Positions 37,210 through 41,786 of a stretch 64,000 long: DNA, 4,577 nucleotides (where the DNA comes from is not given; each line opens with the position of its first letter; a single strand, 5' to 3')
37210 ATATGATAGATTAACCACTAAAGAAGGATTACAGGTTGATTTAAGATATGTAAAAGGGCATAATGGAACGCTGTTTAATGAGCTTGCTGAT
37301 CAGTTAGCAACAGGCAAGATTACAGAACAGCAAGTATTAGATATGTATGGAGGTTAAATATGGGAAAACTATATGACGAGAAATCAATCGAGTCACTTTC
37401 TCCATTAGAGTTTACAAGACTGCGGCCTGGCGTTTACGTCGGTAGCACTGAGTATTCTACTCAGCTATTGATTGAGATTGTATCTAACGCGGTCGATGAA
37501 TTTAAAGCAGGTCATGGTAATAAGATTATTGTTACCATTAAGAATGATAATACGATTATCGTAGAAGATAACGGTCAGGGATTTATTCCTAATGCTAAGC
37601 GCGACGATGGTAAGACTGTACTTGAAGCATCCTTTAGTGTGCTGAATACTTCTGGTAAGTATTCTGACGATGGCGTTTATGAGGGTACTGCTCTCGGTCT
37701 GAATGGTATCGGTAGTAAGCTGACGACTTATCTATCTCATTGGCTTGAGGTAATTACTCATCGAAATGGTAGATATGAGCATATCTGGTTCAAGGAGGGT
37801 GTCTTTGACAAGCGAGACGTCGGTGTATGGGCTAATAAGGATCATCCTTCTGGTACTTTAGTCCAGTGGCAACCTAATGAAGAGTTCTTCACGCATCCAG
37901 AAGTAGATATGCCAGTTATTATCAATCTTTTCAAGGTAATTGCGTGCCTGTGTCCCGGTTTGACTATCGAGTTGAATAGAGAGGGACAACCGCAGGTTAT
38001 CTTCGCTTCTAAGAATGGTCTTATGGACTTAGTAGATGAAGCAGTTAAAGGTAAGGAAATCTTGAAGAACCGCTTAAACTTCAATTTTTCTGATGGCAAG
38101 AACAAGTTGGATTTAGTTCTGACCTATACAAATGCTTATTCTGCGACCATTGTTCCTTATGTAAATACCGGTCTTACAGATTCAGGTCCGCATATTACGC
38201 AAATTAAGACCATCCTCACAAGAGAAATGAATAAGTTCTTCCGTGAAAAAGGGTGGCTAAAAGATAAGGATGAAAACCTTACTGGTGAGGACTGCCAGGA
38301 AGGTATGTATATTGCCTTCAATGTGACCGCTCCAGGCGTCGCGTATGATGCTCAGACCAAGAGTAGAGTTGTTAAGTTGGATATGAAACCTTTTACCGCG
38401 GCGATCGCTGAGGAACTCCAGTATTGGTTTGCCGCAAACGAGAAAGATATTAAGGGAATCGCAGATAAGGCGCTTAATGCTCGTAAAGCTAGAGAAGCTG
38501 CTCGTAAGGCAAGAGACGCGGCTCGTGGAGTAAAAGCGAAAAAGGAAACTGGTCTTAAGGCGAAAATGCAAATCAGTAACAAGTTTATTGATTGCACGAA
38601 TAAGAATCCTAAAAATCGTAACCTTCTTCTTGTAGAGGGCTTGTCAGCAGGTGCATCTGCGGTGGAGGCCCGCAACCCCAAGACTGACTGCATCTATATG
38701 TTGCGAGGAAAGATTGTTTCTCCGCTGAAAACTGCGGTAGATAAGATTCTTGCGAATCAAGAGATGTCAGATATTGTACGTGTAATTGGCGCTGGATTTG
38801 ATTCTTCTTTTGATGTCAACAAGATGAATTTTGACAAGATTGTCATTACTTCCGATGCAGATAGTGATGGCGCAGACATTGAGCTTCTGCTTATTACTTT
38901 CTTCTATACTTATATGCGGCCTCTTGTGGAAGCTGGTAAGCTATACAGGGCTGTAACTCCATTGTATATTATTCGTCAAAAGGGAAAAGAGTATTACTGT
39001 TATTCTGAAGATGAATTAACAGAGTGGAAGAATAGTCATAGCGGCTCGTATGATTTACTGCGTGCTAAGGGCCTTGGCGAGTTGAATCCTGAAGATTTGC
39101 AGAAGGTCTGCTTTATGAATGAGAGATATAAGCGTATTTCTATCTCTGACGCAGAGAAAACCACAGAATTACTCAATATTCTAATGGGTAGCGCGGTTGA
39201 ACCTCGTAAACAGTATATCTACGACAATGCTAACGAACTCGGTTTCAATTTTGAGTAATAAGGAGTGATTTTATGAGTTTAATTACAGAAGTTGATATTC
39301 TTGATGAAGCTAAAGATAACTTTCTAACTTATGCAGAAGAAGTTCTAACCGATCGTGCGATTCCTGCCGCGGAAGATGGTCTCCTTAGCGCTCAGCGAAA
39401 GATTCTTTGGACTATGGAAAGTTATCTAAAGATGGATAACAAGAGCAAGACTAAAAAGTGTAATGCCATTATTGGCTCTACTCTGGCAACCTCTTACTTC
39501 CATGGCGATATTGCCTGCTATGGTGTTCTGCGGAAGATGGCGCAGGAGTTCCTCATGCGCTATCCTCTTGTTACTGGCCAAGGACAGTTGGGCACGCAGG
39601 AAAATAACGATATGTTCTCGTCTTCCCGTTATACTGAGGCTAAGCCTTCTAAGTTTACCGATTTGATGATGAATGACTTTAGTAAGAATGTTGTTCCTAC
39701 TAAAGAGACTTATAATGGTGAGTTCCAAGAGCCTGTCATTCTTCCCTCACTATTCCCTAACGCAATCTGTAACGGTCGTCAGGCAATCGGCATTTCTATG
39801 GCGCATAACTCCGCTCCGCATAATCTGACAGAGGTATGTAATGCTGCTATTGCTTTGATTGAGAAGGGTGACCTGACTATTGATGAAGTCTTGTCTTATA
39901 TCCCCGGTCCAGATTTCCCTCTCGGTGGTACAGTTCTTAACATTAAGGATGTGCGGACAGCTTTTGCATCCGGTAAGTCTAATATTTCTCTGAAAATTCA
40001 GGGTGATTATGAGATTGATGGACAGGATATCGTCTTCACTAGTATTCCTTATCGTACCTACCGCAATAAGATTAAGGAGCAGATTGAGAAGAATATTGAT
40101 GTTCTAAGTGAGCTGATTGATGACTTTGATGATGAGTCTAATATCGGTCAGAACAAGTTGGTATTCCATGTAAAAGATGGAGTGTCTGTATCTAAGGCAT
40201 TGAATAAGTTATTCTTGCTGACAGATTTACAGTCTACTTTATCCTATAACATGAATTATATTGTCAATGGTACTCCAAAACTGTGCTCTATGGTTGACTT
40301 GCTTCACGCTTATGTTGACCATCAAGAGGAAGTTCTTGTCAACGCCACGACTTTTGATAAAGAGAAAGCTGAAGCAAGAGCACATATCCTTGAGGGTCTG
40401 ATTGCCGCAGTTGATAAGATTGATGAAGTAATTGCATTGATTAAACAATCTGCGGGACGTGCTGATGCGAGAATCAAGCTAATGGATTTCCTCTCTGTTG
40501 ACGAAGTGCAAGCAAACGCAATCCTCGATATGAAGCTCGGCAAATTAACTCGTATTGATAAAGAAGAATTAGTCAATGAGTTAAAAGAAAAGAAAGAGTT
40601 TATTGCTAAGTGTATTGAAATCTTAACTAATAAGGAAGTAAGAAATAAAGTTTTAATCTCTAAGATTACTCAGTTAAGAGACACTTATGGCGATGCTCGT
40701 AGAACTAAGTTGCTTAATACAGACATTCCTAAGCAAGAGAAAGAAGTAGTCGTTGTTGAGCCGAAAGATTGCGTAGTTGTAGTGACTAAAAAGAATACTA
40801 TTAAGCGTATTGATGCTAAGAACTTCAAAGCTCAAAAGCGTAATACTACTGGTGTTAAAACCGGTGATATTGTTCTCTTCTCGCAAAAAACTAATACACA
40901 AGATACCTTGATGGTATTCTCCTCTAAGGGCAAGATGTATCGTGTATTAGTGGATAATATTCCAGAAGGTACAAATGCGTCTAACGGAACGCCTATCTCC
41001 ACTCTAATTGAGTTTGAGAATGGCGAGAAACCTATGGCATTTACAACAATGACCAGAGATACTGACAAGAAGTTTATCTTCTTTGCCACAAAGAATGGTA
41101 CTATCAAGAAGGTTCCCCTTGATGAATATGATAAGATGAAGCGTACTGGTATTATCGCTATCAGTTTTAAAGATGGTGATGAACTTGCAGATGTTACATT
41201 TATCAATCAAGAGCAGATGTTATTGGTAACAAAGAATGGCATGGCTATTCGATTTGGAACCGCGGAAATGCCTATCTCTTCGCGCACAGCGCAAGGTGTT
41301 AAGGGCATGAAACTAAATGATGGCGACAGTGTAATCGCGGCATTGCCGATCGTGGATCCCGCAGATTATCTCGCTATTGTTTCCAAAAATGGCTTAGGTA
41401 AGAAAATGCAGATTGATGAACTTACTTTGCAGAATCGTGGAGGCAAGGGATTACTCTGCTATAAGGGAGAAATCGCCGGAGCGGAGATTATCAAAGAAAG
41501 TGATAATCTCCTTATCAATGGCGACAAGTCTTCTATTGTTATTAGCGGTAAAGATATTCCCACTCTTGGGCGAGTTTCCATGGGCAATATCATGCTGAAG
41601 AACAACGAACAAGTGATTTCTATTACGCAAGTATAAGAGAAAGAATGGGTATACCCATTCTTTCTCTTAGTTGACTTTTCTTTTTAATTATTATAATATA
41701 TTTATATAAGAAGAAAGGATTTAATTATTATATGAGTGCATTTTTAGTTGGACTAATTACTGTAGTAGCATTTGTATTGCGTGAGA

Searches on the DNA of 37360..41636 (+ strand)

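Call 57: search_dna_similar(query=window:37360-41636:+, collection=phages, mode=distant, max_rows=12)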
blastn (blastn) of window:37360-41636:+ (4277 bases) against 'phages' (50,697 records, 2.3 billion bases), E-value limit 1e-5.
Records with a match: 2; places in all: 2; records where one place covers at least 80% of the query: 0.
Best place of each record, by identity: 60-80% 2.
By first word of the organism name: Listeria 2.
By host as written in the record: Listeria monocytogenes 2.
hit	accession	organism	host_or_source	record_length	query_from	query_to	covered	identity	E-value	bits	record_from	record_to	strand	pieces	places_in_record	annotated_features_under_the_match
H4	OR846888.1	Listeria phage LM 4-11-1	Listeria monocytogenes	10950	1450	1580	3%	71.0%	1e-7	66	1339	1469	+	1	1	record has no annotation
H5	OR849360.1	Listeria phage LM 4-14-1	Listeria monocytogenes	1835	1450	1580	3%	71.0%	1e-7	66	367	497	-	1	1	record has no annotation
